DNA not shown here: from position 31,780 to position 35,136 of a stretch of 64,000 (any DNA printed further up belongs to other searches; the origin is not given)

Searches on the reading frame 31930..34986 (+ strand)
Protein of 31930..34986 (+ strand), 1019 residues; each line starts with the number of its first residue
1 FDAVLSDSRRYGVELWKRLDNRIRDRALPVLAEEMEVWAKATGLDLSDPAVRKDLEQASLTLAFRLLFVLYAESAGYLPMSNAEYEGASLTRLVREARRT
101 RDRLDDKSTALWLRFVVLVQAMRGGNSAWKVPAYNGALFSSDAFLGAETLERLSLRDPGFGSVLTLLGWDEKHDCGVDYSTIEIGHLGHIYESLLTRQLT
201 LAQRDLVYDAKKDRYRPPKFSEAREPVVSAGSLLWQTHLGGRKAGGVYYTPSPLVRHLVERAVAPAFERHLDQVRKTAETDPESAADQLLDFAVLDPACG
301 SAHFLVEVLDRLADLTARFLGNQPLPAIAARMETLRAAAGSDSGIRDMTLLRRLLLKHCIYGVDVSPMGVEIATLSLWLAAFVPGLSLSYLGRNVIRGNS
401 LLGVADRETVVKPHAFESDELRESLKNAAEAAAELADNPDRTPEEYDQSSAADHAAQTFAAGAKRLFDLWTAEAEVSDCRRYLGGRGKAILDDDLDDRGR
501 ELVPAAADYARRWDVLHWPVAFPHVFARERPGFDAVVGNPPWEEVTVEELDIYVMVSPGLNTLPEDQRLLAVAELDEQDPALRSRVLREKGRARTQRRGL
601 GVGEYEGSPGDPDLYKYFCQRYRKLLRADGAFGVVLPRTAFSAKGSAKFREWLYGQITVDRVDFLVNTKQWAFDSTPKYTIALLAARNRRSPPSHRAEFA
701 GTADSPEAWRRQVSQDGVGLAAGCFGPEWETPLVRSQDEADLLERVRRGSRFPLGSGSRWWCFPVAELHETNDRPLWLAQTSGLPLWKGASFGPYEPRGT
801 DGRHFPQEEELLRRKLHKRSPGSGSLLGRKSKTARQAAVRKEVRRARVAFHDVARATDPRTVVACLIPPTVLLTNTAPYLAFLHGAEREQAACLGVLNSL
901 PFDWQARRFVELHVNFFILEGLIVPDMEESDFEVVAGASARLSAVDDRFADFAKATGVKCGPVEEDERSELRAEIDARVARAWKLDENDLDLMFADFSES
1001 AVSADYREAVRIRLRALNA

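Call 89: predict_structure(alignment_id=A3)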
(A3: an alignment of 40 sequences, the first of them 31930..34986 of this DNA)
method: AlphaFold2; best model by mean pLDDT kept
length: 1019 residues; sequences in the alignment: 40
mean_pLDDT: 83.5   pTM: 0.82
mean pLDDT of the five models: 83.5, 82.9, 82.3, 81.5, 76.2
residues with pLDDT >= 90: 391; 70-90: 476; 50-70: 132; < 50: 20
segments of 3 or more residues with pLDDT < 50: 239-247, 790-793, 854-857
pLDDT, mean of each block of 10 residues (from residue 1): 66 82 87 93 89 91 90 85 88 93 88 93 80 77 86 94 94 84 73 76 78 72 72 70 46 86 96 96 94 86 86 96 94 83 78 92 82 82 74 82 87 83 91 79 72 89 94 88 87 91 94 91 88 89 65 67 77 82 82 79 66 70 89 87 81 91 82 59 92 91 85 90 88 91 92 94 79 66 66 52 67 65 84 89 86 52 81 71 94 94 89 76 93 97 90 94 91 97 95 87 91 95
secondary structure, 60 per line:
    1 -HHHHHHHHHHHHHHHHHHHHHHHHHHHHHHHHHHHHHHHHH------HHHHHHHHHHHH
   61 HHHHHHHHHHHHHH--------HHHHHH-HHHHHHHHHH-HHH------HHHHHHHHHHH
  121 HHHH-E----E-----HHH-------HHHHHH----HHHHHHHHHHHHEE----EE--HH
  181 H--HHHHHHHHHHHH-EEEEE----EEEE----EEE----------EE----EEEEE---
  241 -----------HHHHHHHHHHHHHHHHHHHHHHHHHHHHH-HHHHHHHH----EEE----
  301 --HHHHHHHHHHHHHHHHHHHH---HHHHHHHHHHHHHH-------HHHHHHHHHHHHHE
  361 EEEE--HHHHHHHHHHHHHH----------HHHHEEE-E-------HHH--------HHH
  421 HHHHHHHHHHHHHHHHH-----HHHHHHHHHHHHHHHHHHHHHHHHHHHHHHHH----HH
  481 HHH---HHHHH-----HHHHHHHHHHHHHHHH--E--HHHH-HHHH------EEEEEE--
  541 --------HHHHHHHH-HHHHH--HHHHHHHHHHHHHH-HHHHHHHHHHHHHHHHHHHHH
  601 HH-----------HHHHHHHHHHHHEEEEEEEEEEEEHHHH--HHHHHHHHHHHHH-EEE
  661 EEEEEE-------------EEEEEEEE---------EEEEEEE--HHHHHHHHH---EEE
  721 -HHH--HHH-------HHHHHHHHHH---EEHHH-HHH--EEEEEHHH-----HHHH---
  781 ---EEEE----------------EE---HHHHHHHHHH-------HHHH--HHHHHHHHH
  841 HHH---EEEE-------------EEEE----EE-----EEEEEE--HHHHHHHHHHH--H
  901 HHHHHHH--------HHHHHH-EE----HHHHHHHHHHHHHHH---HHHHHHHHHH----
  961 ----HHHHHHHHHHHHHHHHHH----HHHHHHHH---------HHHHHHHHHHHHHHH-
elements in order (helices of 4 or more, strands of 3 or more residues): H2-42 H49-74 H83-88 H90-99 H110-124 H147-152 H157-168 H184-195 E197-201 E206-209 E214-216 E233-237 H252-280 H282-289 E294-296 H303-322 H326-339 H347-359 E360-364 H367-380 H391-394 E395-397 H418-437 H443-474 H479-483 H487-491 H497-512 H518-521 H523-526 E533-538 H549-556 H558-562 H565-578 H580-602 H614-625 E626-637 H638-641 H644-656 E658-666 E680-687 E697-703 H706-714 E718-720 H737-746 E761-765 H774-777 E784-787 H809-818 H826-829 H832-843 E847-850 E864-867 E879-884 H887-897 H900-907 H916-921 H929-943 H947-956 H965-982 H987-994 H1004-1018

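Call 113: fold_search(model_id=the predicted structure, library=pdb)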
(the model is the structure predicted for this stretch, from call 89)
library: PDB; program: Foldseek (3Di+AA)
matches with E <= 10: 662; with E <= 0.001: 81
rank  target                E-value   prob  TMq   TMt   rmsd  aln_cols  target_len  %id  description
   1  9ewz_C                4.7e-16  1.00  0.43  0.38  14.3      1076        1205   13  Cryo-EM structure of the E. coli BrxX methyltransferase in complex with DNA (released 2025-03-05)
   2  8c45_A                2.1e-15  1.00  0.43  0.37  15.3      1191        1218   12  PglX methyltransferase from the Salmonella BREX phage defence system (aka BrxX) (released 2024-07-10)
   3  8q56_A                3.7e-15  1.00  0.46  0.40  13.7      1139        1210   13  PglX methyltransferase of Salmonella BREX phage defence system (aka BrxX) bound to inhibitor Ocr (released 2024-08-21)
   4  8c45_B                5.3e-15  1.00  0.46  0.40  14.3      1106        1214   13  PglX methyltransferase from the Salmonella BREX phage defence system (aka BrxX) (released 2024-07-10)
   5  8zek_A                1.1e-13  1.00  0.43  0.37  14.0      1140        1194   13  Cryo-EM structure of the E. coli BrxX methyltransferase complexed with Ocr (released 2024-12-11)
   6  9ex7_A                5.5e-13  1.00  0.41  0.37  15.3      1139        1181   13  Cryo-EM structure of the E. coli BrxX methyltransferase in complex with Ocr (released 2025-03-05)
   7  7lni_A                1.4e-11  1.00  0.36  0.62   9.1       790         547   12  SeMet CamA Adenine Methyltransferase Complexed to Cognate Substrate DNA (released 2021-05-19)
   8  7rfm_A                1.9e-11  1.00  0.35  0.59  10.9       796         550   12  CamA Adenine Methyltransferase Complexed to Cognate Substrate DNA and Inhibitor EPZ004777 (released 2021-09-15)
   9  8cxw_A                2.2e-11  1.00  0.37  0.64   8.5       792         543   12  CamA Adenine Methyltransferase Complexed to Cognate Substrate DNA and Inhibitor piclidenoson (Compound 4) (released 2023-01-11)
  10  7rfl_C                3.1e-11  1.00  0.35  0.61  10.1       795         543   12  CamA Adenine Methyltransferase Complexed to Cognate Substrate DNA and Inhibitor SGC0946 (released 2021-09-15)
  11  7rfm_B                3.5e-11  1.00  0.35  0.59  11.6       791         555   12  CamA Adenine Methyltransferase Complexed to Cognate Substrate DNA and Inhibitor EPZ004777 (released 2021-09-15)
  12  7rfn_A                3.5e-11  1.00  0.35  0.59  10.7       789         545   12  CamA Adenine Methyltransferase Complexed to Cognate Substrate DNA and Inhibitor SGC8158 (released 2021-09-15)
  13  8vpg_A                3.8e-11  1.00  0.37  0.64   8.8       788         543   12  CamA Adenine Methyltransferase Complexed to Cognate Substrate DNA and Containing Quinoline-based SGI-1027 Analog 455 (released 2024-09-25)
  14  8cy2_A                4.0e-11  1.00  0.37  0.64   8.5       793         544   12  CamA Adenine Methyltransferase Complexed to Cognate Substrate DNA and Inhibitor APNEA (Compound 9) (released 2023-01-11)
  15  7lni_B                4.2e-11  1.00  0.35  0.60  11.2       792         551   11  SeMet CamA Adenine Methyltransferase Complexed to Cognate Substrate DNA (released 2021-05-19)
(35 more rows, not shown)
